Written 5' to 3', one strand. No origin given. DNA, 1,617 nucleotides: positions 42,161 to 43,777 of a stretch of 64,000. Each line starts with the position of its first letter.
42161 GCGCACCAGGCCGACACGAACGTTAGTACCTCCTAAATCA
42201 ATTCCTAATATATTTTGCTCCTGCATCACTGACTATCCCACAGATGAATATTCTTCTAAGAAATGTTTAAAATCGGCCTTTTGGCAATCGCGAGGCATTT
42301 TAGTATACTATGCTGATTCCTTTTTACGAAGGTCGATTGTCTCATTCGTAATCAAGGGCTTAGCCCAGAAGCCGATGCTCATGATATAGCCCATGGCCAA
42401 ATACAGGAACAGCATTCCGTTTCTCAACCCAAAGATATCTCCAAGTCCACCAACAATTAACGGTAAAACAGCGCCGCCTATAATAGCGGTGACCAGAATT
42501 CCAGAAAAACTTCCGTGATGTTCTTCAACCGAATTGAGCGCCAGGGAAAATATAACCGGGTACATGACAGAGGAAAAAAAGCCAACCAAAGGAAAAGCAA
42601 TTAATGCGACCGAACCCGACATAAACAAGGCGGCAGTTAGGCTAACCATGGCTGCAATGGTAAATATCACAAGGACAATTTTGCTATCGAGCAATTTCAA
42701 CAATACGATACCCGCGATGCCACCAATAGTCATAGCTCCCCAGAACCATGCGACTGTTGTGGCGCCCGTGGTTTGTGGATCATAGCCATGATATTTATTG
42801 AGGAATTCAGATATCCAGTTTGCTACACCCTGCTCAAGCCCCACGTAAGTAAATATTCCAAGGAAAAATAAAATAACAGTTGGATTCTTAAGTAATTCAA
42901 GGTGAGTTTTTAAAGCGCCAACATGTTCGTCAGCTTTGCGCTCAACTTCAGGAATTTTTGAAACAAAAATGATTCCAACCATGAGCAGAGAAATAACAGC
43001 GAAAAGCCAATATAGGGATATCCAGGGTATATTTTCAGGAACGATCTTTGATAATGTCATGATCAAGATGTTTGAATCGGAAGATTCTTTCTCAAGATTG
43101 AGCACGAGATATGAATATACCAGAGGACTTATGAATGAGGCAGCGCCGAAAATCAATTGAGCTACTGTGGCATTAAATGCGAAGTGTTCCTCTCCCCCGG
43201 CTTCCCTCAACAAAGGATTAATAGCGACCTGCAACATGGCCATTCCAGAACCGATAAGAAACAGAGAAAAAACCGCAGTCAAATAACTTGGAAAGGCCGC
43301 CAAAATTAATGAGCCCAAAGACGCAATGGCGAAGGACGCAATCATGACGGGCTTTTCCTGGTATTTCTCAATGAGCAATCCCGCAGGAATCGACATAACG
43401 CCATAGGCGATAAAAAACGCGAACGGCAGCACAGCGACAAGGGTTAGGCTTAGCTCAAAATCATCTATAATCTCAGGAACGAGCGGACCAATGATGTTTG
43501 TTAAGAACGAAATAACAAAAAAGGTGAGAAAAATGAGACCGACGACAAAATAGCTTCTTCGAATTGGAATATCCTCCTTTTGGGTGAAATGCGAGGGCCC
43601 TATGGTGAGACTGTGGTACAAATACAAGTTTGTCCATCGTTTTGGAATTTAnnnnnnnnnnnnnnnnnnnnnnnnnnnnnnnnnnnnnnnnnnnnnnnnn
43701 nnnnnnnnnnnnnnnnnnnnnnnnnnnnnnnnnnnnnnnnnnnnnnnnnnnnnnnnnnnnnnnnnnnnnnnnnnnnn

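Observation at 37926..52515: Amino-sugar PUL using a deacetylase-first route with no GH18/GH20 or NagA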

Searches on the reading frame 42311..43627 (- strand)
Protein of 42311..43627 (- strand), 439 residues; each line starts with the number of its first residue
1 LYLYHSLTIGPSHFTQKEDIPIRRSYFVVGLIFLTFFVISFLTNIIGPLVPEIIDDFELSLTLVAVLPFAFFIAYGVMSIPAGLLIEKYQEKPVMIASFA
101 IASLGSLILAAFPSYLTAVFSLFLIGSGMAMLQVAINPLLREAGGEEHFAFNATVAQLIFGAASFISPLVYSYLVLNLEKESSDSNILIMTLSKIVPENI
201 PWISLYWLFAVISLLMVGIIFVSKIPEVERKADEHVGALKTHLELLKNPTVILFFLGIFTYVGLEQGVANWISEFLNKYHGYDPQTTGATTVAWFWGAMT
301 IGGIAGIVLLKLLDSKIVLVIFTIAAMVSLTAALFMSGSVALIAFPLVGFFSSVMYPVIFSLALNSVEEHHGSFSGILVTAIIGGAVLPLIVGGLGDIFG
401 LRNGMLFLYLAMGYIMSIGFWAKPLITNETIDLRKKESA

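Call 4: search_protein_families(library=pfam, proteins=[window:42311-43627:-], max_evalue=0.01)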
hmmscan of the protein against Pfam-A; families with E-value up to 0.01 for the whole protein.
window:42311-43627:- (439 aa): 1 family
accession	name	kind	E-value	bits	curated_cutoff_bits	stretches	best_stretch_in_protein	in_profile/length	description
PF07690.21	MFS_1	-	3.6e-35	122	33.4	1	32-381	1-338/347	Major Facilitator Superfamily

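Call 5: search_protein_families(library=ncbifam, proteins=[window:42311-43627:-], max_evalue=0.01)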
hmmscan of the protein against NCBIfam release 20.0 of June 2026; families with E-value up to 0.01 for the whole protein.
window:42311-43627:- (439 aa): 11 families
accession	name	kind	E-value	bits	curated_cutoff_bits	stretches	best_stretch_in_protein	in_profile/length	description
TIGR01272.1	gluP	subfamily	3.7e-39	135.1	202.55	1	110-415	5-307/310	glucose/galactose MFS transporter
TIGR00885.1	fucP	equivalog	8.6e-32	110.8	280.4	1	31-397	7-380/410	L-fucose:H+ symporter permease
NF046060.1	NagP_SO3503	equivalog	9.8e-25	87.3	625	1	30-398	9-392/423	N-acetylglucosamine MFS transporter NagP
NF007524.0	PRK10133.1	equivalog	7.7e-22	77.7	427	1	24-400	22-409/438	L-fucose:H+ symporter permease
NF002982.0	PRK03699.1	equivalog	1.1e-16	60.9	221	1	188-416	148-374/395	MFS transporter TsgA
TIGR00893.1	2A0114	subfamily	1.1e-09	37.7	395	1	37-410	3-385/399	D-galactonate transporter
TIGR00881.1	2A0104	subfamily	8.3e-07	28.4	407.75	1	243-402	210-376/379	phosphoglycerate transporter protein PgtP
TIGR00880.1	2_A_01_02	superfamily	3.5e-05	23.9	131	1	71-175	3-111/141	multidrug resistance protein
TIGR00886.1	2A0108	subfamily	0.00011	21.5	311.7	0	37-131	10-107/368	NarK family nitrate/nitrite MFS transporter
NF007256.0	PRK09705.1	subfamily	0.00019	20.6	312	1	30-140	13-122/393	cyanate transporter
NF003024.0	PRK03893.1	subfamily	0.0017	17.3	604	1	45-130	39-124/497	sialate:H+ symport family MFS transporter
